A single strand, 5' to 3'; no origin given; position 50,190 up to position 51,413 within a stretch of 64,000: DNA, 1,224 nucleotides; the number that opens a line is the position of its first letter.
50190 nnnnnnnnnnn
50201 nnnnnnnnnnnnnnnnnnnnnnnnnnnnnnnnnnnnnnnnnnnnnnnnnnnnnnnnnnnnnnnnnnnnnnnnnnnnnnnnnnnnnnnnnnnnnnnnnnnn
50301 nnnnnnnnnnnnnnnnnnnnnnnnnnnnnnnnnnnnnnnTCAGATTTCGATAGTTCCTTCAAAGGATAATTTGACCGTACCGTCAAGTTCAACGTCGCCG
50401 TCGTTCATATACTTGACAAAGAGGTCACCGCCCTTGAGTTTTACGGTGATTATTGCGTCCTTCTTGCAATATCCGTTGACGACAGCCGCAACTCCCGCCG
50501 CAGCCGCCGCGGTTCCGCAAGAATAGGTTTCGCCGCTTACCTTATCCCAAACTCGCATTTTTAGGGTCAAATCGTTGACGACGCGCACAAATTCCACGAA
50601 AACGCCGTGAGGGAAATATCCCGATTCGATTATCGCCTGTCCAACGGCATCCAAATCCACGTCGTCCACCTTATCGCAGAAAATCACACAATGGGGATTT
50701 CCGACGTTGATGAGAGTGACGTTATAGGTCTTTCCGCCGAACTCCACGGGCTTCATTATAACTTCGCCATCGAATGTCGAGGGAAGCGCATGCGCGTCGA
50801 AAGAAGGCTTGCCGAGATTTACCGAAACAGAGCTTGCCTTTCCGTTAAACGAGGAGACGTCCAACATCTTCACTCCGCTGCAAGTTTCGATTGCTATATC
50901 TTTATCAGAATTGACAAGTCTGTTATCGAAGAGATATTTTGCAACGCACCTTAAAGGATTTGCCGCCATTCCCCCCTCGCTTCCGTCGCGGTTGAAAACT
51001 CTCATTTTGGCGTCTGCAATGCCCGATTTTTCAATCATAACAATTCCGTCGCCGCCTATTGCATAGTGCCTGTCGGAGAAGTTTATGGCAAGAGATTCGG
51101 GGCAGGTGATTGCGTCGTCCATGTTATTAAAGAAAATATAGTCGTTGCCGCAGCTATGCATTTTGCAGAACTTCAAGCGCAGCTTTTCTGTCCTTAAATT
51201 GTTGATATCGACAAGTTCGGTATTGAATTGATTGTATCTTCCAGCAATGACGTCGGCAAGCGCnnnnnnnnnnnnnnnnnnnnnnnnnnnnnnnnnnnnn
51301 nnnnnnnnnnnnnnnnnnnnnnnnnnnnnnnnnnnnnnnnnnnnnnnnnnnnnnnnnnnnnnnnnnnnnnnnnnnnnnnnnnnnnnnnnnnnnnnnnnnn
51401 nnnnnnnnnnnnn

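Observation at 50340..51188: CarB is fused to a DapF-like domain that lacks the first catalytic cysteine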

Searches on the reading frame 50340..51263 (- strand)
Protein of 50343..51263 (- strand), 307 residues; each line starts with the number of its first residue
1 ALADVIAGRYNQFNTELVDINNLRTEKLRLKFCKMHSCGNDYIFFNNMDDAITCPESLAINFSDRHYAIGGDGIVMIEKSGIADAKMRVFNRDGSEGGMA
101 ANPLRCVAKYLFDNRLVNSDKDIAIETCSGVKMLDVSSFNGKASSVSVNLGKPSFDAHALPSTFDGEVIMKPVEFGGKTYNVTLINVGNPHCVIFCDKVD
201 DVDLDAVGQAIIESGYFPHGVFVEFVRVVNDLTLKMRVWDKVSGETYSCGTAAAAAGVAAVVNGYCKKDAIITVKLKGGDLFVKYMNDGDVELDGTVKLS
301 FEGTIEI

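Call 7: search_solved_structures(query=window:50343-51182:-, show_alignments=4, max_evalue=0.001)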
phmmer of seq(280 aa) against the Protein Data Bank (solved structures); distinct sequences matched with E-value up to 0.001: 17.
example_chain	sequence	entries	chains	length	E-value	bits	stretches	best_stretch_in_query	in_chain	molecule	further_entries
2otn_A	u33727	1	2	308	1.5e-55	191.6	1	3-277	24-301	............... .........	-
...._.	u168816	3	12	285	1e-46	162.7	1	3-260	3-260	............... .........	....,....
3ejx_A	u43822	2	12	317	7.1e-40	140.2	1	3-277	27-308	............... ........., chloroplastic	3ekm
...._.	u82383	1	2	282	2.5e-36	128.6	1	3-278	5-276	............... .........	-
8qzy_A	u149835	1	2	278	1.9e-35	125.7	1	3-278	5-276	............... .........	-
6d13_A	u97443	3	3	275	1.2e-33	119.8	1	3-262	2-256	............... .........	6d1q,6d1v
5ygu_A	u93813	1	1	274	1.6e-33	119.4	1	4-262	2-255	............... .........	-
4ijz_A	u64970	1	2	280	1.7e-33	119.3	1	4-262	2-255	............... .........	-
4ik0_A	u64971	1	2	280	2.3e-33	118.9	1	4-262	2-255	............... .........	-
1bwz_A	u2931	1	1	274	4.2e-33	118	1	4-262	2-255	PROTEIN (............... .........)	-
2q9h_A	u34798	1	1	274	6.4e-33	117.4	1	4-262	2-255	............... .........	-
1gqz_A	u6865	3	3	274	8.9e-33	117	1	4-262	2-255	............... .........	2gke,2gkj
6vck_A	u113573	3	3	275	1.1e-32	116.7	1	3-262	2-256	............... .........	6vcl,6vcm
2q9j_A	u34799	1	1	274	2.2e-31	112.4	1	4-262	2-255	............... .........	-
7vdy_A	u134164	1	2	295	1.4e-28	103.2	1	3-277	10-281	O-ureido-serine racemase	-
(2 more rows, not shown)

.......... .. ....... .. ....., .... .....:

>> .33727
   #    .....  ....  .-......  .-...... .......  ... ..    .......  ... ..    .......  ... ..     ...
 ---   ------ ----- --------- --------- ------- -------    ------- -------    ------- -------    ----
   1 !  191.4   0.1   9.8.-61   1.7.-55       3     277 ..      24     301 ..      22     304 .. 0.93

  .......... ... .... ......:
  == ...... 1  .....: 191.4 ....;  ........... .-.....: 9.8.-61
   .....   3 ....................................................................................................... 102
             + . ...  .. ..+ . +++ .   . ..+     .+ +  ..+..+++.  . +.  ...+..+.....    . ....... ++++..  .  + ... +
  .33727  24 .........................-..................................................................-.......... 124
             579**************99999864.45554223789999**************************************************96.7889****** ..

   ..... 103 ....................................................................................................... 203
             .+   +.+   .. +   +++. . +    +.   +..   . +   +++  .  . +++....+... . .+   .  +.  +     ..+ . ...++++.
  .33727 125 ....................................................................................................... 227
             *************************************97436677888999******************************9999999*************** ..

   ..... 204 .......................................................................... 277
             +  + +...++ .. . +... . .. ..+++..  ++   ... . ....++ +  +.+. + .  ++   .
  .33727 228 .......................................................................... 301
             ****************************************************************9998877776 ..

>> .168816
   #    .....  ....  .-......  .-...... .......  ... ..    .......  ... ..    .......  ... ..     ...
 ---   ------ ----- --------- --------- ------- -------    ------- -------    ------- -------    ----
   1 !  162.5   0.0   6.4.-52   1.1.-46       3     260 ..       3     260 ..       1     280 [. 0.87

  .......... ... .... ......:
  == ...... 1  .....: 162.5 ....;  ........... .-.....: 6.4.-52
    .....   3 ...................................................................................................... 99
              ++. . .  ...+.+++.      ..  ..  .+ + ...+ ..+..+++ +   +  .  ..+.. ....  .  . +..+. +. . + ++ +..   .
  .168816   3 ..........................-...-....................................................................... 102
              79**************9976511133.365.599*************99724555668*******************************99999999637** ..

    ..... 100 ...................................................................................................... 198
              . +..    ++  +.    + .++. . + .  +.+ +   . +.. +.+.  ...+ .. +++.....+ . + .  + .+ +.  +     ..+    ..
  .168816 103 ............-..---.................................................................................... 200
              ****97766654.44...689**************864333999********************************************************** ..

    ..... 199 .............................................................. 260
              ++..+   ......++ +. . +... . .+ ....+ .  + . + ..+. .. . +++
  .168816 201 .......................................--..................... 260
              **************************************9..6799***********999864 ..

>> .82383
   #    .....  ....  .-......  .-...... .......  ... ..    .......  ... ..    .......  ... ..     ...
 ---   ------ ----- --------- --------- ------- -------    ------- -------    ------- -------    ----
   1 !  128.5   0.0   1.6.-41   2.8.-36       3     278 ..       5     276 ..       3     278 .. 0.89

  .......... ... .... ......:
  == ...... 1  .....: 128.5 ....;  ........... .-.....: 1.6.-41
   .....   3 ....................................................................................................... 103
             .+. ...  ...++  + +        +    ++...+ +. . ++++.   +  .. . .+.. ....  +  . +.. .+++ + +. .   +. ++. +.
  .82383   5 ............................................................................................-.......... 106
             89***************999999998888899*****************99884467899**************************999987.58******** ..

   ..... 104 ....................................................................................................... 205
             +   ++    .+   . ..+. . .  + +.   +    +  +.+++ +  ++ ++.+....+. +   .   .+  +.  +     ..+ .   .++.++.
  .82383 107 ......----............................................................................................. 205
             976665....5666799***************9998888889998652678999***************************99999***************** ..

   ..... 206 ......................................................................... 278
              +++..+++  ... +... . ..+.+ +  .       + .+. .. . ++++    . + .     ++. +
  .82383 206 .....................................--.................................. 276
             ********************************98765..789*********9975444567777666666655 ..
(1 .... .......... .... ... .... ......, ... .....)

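Call 8: find_homologous_proteins(query=window:50343-51263:-, max_evalue=1e-10)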
Query seq(307 aa) (307 aa): 852 proteins with E <= 1e-10 among 6526 candidates; the best 120 are listed.
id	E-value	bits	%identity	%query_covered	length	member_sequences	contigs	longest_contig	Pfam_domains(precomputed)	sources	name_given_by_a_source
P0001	7.9e-155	533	77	100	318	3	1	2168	PF01678.25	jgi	jgi:carbamoyl-phosphate synthase large subunit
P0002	5.0e-154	530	75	100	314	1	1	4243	PF01678.25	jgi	jgi:carbamoyl-phosphate synthase large subunit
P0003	6.7e-154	529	76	100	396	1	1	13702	PF02142.28,PF01678.25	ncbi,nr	ncbi:MAG: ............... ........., partial [Clostridia bacterium]|nr:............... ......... [Cl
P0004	6.5e-151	520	75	100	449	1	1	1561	PF02142.28,PF01678.25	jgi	jgi:carbamoyl-phosphate synthase large subunit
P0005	6.9e-150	516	75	100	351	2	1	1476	PF01678.25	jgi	jgi:carbamoyl-phosphate synthase large subunit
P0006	6.5e-147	507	75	100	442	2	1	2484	PF02142.28,PF01678.25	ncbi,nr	ncbi:MAG: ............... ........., partial [Clostridia bacterium]|nr:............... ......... [Cl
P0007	7.4e-147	506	74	100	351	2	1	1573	PF01678.25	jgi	jgi:carbamoyl-phosphate synthase large subunit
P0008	1.7e-141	489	71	100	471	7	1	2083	PF02142.28,PF01678.25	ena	-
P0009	1.3e-139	483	70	100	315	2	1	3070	PF01678.25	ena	-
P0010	2.0e-138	479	69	100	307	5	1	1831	PF01678.25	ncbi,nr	ncbi:MAG: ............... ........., partial [Clostridia bacterium]|nr:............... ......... [Cl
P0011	3.2e-135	468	69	100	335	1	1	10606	PF01678.25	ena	-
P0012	1.4e-133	463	69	100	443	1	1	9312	PF02142.28,PF01678.25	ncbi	-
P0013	6.9e-132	457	68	100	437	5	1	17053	PF02142.28,PF01678.25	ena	-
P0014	5.5e-130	451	68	100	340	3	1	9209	PF01678.25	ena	-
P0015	5.8e-129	448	76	83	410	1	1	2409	PF02142.28,PF01678.25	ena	-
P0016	1.3e-127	443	66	100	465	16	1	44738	PF02142.28,PF01678.25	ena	-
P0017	4.5e-127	441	69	100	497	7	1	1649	PF02142.28,PF01678.25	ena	-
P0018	9.2e-127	440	68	100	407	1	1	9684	PF02142.28,PF01678.25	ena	-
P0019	5.3e-126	438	72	89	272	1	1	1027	PF01678.25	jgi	jgi:carbamoyl-phosphate synthase large subunit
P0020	1.3e-125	437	66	100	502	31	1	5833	PF02142.28,PF01678.25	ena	-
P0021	9.7e-125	434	64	100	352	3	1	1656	PF01678.25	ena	-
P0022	1.7e-123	430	64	100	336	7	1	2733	PF01678.25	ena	-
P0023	6.6e-123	428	63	100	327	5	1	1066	PF01678.25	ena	-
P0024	1.7e-122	426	64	100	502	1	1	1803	PF02142.28,PF01678.25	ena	-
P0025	1.1e-120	420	62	100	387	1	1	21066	PF02142.28,PF01678.25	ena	-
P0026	1.2e-120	420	64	100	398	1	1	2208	PF02142.28,PF01678.25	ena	-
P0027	1.5e-120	420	65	100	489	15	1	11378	PF02142.28,PF01678.25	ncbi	-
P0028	7.7e-120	418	62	100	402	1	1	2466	PF02142.28,PF01678.25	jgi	jgi:carbamoyl-phosphate synthase large subunit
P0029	1.1e-119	417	62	100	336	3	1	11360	PF01678.25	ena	-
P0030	5.7e-119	415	64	100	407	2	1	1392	PF02142.28,PF01678.25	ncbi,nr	ncbi:MAG: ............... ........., partial [Clostridia bacterium]|nr:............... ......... [Cl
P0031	6.8e-118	411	64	95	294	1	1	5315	PF01678.25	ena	-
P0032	2.4e-117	409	62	100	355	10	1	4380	PF01678.25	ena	-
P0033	1.0e-115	404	60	100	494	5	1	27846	PF02142.28,PF01678.25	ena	-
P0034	6.6e-115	401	60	100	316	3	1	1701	PF01678.25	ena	-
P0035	1.9e-114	400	59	100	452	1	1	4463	PF02142.28,PF01678.25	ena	-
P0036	5.4e-114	398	59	100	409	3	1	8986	PF02142.28,PF01678.25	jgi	jgi:carbamoyl-phosphate synthase large subunit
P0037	2.1e-113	397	59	99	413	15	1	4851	PF02142.28,PF01678.25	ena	-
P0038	6.0e-113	395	59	100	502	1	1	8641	PF02142.28,PF01678.25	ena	-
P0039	1.0e-112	394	57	100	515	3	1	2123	PF02142.28,PF01678.25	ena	-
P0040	1.1e-112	394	69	85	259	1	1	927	PF01678.25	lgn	-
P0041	1.3e-112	394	61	100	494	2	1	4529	PF02142.28,PF01678.25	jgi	-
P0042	1.4e-112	394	61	100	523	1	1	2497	PF02142.28,PF02786.23,PF01678.25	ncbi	ncbi:MAG: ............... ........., partial [Candidatus Coproplasma sp.]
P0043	1.9e-112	393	58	99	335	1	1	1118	PF01678.25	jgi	jgi:carbamoyl-phosphate synthase large subunit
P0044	2.7e-112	393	68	85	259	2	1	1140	PF01678.25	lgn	-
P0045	3.2e-112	393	59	100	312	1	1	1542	PF01678.25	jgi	jgi:carbamoyl-phosphate synthase large subunit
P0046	1.6e-111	390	58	100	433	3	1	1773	PF02142.28,PF01678.25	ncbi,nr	ncbi:MAG: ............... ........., partial [Clostridia bacterium]|nr:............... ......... [Cl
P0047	2.2e-111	390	63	90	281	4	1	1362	PF01678.25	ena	-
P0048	2.4e-111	390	70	80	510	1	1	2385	PF02142.28,PF15632.12,PF02786.23,PF01678.25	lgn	-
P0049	4.2e-111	389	57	100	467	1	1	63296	PF02142.28,PF01678.25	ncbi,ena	-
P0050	4.5e-110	386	58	100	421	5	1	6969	PF02142.28,PF01678.25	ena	-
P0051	8.1e-110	385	64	89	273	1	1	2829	PF01678.25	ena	-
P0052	7.3e-109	382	56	100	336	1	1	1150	PF01678.25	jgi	jgi:carbamoyl-phosphate synthase large subunit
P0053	7.4e-109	382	56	100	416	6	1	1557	PF02142.28,PF01678.25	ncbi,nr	ncbi:MAG: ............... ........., partial [Clostridia bacterium]|nr:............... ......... [Cl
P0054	1.1e-108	381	57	100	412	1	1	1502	PF02142.28,PF01678.25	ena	-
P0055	1.5e-108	381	57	100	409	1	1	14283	PF02142.28,PF01678.25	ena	-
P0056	1.5e-108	381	57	100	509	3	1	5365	PF02142.28,PF01678.25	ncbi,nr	ncbi:MAG: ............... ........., partial [Clostridia bacterium]|nr:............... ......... [Cl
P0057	1.7e-108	380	57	100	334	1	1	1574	PF01678.25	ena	-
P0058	6.8e-108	378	67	89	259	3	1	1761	PF01678.25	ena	-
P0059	7.2e-108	378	59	100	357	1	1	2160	PF01678.25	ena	-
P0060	1.8e-107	377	56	100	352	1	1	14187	PF01678.25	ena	-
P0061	4.1e-107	376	56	100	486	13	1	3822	PF02142.28,PF01678.25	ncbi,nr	ncbi:MAG: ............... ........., partial [Clostridia bacterium]|nr:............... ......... [Cl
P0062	5.0e-107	376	58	99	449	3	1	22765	PF02142.28,PF01678.25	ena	-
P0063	7.7e-107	375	61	100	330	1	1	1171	PF01678.25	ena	-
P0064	1.2e-106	374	56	100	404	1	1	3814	PF02142.28,PF01678.25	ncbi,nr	ncbi:MAG: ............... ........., partial [Clostridia bacterium]|nr:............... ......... [Cl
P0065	2.4e-106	373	55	100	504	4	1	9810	PF02142.28,PF01678.25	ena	-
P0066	3.4e-106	373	62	89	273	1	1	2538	PF01678.25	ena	-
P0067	4.4e-106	372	55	100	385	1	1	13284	PF01678.25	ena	-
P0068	6.4e-106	372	68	79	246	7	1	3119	PF01678.25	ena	-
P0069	7.6e-106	372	56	100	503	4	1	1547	PF02142.28,PF01678.25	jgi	-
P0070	1.1e-105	371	58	100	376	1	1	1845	PF01678.25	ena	-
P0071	1.3e-105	371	57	100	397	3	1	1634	PF02142.28,PF01678.25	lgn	-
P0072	1.7e-105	370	59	100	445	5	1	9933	PF02142.28,PF01678.25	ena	-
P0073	1.8e-105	370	57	100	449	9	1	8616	PF02142.28,PF01678.25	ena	-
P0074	2.2e-105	370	56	100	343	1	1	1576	PF01678.25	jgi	jgi:carbamoyl-phosphate synthase large subunit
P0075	1.5e-104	367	55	100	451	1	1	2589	PF02142.28,PF01678.25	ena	-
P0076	4.8e-104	366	55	100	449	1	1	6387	PF02142.28,PF01678.25,PF05544.17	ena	-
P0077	6.6e-104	365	56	100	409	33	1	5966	PF02142.28,PF01678.25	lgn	-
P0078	9.3e-104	365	57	100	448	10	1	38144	PF02142.28,PF01678.25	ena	-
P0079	1.3e-103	364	62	89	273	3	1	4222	PF01678.25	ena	-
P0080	1.6e-103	364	55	100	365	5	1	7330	PF01678.25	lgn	-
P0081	3.5e-103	363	56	100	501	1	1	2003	PF02142.28,PF01678.25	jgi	jgi:carbamoyl-phosphate synthase large subunit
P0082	4.3e-103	363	55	100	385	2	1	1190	PF02142.28,PF01678.25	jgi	jgi:carbamoyl-phosphate synthase large subunit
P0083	1.5e-102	361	56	100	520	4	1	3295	PF02142.28,PF01678.25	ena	-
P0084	3.4e-102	360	56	100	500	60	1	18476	PF02142.28,PF01678.25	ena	-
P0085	7.8e-102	359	56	100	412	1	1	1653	PF02142.28,PF01678.25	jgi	-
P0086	1.1e-101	358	56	100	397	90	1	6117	PF02142.28,PF01678.25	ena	-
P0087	1.2e-101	358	63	84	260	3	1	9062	PF01678.25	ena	-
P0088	1.5e-101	358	55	100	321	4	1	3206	PF01678.25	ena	-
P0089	2.4e-101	357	56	100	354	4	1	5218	PF01678.25,PF05544.17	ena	-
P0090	2.6e-101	357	56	91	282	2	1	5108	PF01678.25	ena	-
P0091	3.1e-101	357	55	100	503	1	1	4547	PF02142.28,PF01678.25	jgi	-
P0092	5.3e-101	356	58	100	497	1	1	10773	PF02142.28,PF01678.25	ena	-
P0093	1.1e-100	355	55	100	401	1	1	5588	PF02142.28,PF01678.25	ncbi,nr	ncbi:MAG: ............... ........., partial [Clostridia bacterium]|nr:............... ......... [Cl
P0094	1.5e-100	354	53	100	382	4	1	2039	PF01678.25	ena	-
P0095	1.9e-100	354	63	89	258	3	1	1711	PF01678.25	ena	-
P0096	5.5e-100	352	55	100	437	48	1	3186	PF02142.28,PF01678.25,PF05544.17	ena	-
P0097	7.4e-100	352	57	100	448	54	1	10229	PF02142.28,PF01678.25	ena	-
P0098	9.0e-100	352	55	99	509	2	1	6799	PF02142.28,PF01678.25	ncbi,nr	ncbi:MAG: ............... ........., partial [Clostridia bacterium]|nr:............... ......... [Cl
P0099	1.4e-99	351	53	100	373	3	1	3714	PF01678.25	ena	-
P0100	2.2e-99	350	56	100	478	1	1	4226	PF02142.28,PF01678.25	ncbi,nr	ncbi:MAG: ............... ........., partial [Eubacterium sp.]|nr:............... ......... [Eubacte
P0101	5.0e-99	349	56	100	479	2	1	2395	PF02142.28,PF01678.25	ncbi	ncbi:MAG: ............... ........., partial [Eubacterium sp.]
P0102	5.5e-99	349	55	100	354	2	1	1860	PF01678.25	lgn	-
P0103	1.5e-98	348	54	100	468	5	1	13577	PF02142.28,PF01678.25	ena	-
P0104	1.9e-98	347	57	89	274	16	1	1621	PF01678.25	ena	-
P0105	2.1e-98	347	53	100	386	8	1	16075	PF02142.28,PF01678.25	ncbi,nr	ncbi:MAG: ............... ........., partial [Ruminococcaceae bacterium]|nr:diaminopimelate epimeras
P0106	2.1e-98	347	53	100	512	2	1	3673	PF02142.28,PF01678.25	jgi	-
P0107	2.2e-98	347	53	100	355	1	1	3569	PF02567.22,PF01678.25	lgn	-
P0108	4.9e-98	346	54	100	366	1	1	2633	PF01678.25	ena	-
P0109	5.2e-98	346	52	100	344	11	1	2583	PF01678.25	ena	-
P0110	7.5e-98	345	53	100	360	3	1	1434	PF01678.25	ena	-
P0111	1.3e-97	345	54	100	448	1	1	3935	PF02142.28,PF01678.25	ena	-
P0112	2.0e-97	344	52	100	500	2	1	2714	PF02142.28,PF01678.25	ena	-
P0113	4.8e-97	343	55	94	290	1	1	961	PF01678.25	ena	-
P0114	6.5e-97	342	55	100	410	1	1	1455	PF01678.25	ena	-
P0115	7.8e-97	342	54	99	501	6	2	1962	PF02142.28,PF01678.25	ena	-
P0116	1.4e-96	341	54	100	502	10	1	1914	PF02142.28,PF01678.25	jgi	jgi:carbamoyl-phosphate synthase large subunit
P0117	1.7e-96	341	54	100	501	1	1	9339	PF02142.28,PF01678.25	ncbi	-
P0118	1.7e-96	341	53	100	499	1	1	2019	PF02142.28,PF01678.25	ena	-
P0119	2.6e-96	340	55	100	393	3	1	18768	PF02142.28,PF01678.25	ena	-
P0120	7.8e-96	339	54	100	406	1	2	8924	PF02142.28,PF01678.25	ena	-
